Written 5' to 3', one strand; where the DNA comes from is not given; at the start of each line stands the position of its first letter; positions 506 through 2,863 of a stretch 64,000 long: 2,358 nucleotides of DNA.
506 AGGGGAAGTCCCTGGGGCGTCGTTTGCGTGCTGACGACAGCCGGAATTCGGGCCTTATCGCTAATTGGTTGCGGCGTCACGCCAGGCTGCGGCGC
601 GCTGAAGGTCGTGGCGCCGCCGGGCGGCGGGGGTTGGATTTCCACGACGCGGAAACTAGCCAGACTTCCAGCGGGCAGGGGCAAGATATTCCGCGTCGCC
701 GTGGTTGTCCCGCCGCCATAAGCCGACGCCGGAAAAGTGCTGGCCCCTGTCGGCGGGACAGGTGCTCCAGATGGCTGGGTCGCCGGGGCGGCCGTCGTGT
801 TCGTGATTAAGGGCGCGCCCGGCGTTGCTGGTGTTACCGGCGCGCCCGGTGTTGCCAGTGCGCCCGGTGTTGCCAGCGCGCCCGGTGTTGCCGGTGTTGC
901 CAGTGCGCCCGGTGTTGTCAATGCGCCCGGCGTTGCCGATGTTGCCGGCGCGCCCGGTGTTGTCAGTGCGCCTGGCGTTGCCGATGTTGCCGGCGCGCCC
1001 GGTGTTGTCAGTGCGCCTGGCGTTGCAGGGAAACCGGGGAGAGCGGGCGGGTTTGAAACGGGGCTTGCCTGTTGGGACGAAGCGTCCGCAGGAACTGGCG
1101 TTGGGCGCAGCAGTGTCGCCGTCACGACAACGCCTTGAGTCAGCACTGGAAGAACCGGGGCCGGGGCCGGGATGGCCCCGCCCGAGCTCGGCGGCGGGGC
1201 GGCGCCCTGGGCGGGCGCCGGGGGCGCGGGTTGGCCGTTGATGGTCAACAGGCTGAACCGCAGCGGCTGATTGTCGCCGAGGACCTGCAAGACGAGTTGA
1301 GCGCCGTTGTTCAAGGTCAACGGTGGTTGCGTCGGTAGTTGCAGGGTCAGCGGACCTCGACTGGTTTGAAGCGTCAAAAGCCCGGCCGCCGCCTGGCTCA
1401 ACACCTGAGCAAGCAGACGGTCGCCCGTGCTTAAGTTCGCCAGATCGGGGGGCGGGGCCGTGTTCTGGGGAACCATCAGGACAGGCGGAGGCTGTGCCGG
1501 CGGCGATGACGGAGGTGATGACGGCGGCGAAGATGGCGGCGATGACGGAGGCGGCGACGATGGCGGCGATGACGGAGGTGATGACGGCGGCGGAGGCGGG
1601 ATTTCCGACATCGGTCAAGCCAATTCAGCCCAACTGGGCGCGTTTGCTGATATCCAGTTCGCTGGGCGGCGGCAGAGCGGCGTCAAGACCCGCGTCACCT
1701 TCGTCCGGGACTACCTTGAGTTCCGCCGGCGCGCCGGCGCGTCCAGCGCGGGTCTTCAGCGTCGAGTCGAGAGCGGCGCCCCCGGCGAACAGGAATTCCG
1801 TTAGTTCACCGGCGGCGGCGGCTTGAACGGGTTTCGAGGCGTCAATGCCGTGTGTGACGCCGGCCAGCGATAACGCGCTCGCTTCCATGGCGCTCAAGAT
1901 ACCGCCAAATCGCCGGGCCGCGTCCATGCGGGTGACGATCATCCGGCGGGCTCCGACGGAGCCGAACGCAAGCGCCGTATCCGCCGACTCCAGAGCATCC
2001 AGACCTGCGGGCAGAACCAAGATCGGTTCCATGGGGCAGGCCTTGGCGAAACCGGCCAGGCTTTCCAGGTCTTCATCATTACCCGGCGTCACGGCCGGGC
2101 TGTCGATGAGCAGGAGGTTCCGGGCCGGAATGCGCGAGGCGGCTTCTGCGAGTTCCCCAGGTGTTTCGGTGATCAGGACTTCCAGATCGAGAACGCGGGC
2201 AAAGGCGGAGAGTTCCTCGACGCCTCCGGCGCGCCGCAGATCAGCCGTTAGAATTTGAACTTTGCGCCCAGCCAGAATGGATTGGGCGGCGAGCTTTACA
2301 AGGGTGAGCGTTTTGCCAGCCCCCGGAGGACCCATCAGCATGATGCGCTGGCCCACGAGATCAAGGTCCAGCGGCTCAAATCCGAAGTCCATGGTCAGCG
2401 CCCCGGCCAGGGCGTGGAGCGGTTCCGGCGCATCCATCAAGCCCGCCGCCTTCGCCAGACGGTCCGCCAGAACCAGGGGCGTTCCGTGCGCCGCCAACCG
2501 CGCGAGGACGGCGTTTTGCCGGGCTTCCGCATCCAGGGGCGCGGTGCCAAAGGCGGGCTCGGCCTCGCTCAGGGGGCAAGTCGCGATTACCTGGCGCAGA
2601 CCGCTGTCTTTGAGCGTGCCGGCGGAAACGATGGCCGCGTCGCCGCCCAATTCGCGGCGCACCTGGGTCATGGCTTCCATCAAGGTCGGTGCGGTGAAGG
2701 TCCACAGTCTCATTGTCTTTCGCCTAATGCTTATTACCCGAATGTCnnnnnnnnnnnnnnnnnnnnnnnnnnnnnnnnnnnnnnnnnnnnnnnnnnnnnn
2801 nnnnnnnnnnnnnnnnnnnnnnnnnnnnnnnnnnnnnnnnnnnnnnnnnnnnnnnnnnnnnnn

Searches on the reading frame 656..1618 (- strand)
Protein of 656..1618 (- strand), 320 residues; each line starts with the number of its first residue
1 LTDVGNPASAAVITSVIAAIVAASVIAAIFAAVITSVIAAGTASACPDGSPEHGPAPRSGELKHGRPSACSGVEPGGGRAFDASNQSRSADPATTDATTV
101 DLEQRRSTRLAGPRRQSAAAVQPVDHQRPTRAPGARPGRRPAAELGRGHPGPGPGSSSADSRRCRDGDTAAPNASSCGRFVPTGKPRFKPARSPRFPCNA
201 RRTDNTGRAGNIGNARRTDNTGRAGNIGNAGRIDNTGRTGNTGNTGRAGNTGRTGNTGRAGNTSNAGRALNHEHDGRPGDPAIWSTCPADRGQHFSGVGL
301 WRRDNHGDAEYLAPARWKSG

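Call 9: search_protein_families(library=pfam, proteins=[window:656-1618:-], max_evalue=0.0001)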
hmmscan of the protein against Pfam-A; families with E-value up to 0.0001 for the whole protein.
window:656-1618:- (320 aa): 0 families

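Call 90: search_protein_families(library=pfam, proteins=[window:656-1618:-], max_evalue=1)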
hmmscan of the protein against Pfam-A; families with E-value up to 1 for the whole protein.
window:656-1618:- (320 aa): 1 family
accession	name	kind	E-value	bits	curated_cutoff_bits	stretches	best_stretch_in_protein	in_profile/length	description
PF01391.23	Collagen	-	0.00064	19.9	27.2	1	213-263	7-57/60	Collagen triple helix repeat (20 copies)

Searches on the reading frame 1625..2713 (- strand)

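Call 9: search_protein_families(library=pfam, proteins=[window:1625-2713:-], max_evalue=0.0001)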
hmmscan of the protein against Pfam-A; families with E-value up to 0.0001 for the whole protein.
window:1625-2713:- (362 aa): 1 family
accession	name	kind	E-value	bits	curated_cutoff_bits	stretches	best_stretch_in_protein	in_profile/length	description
PF00448.28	SRP54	-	8.5e-17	61.9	22.7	1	123-289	3-176/196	SRP54-type protein, GTPase domain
